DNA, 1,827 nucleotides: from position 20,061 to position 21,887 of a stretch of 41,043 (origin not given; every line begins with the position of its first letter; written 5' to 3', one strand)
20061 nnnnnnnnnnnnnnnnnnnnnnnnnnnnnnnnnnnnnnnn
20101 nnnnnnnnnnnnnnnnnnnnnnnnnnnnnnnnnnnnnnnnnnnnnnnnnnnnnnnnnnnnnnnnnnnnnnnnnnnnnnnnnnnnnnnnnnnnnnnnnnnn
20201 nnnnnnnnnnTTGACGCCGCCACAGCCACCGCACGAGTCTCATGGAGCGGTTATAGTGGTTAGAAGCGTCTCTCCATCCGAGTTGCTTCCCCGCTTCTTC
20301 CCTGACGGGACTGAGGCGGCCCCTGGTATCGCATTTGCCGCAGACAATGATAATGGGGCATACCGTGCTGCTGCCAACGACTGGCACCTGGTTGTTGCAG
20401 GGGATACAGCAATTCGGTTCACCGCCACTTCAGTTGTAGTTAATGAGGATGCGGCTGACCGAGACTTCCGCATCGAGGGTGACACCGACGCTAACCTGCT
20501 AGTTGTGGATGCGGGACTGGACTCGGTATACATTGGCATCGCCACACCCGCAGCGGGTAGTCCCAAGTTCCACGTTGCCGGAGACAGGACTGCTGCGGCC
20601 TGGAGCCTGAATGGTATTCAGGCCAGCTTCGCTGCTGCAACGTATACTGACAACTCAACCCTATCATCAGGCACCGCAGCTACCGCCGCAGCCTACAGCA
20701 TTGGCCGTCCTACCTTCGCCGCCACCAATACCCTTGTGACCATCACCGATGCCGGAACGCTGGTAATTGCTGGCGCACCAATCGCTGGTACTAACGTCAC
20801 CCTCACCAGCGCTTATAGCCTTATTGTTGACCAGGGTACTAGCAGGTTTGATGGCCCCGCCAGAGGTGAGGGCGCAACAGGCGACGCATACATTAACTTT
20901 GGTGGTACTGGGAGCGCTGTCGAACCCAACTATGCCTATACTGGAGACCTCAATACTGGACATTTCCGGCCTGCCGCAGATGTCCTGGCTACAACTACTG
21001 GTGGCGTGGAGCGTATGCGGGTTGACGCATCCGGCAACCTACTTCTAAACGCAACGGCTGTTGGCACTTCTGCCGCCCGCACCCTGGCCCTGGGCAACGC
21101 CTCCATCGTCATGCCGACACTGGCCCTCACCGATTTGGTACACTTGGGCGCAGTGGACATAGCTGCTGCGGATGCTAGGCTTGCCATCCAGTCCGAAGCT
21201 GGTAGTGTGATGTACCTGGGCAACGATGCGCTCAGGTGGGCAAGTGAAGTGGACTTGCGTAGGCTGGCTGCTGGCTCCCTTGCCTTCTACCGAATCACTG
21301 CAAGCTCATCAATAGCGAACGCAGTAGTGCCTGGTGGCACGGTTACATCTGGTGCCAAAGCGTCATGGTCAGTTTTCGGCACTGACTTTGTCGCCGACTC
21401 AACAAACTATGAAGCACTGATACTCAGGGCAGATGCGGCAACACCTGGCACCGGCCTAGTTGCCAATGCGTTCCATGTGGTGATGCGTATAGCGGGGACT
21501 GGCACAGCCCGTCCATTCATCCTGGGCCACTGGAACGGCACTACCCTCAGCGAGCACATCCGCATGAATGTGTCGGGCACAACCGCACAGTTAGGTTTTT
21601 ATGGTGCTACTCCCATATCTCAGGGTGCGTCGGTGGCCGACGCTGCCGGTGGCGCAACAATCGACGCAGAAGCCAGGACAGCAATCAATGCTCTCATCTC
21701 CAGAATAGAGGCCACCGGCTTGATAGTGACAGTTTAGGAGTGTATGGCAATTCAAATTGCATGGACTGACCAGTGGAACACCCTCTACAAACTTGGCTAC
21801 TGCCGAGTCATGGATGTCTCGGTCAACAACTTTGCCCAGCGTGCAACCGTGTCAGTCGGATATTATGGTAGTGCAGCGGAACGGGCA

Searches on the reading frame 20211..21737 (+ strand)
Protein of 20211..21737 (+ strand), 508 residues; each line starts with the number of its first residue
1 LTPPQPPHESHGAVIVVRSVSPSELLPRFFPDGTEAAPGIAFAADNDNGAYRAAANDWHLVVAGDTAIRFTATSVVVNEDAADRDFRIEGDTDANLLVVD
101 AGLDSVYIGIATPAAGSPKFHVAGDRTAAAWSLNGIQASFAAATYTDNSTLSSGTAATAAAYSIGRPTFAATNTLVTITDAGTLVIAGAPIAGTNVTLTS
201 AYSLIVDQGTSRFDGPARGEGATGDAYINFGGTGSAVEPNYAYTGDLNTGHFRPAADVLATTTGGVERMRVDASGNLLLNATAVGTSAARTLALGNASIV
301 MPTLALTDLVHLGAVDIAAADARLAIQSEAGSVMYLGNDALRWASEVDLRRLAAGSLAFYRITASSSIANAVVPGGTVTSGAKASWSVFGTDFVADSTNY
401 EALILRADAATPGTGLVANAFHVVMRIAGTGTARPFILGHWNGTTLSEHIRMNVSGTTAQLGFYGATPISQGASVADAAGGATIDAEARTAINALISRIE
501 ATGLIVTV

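Call 8: search_protein_families(library=phrogs, proteins=[window:20211-21737:+])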
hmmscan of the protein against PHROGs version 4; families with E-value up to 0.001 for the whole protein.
window:20211-21737:+ (508 aa): 1 family
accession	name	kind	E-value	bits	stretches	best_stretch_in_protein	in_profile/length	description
phrog_28766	-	tail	1.3e-05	24.8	1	177-280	172-273/472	tail fiber protein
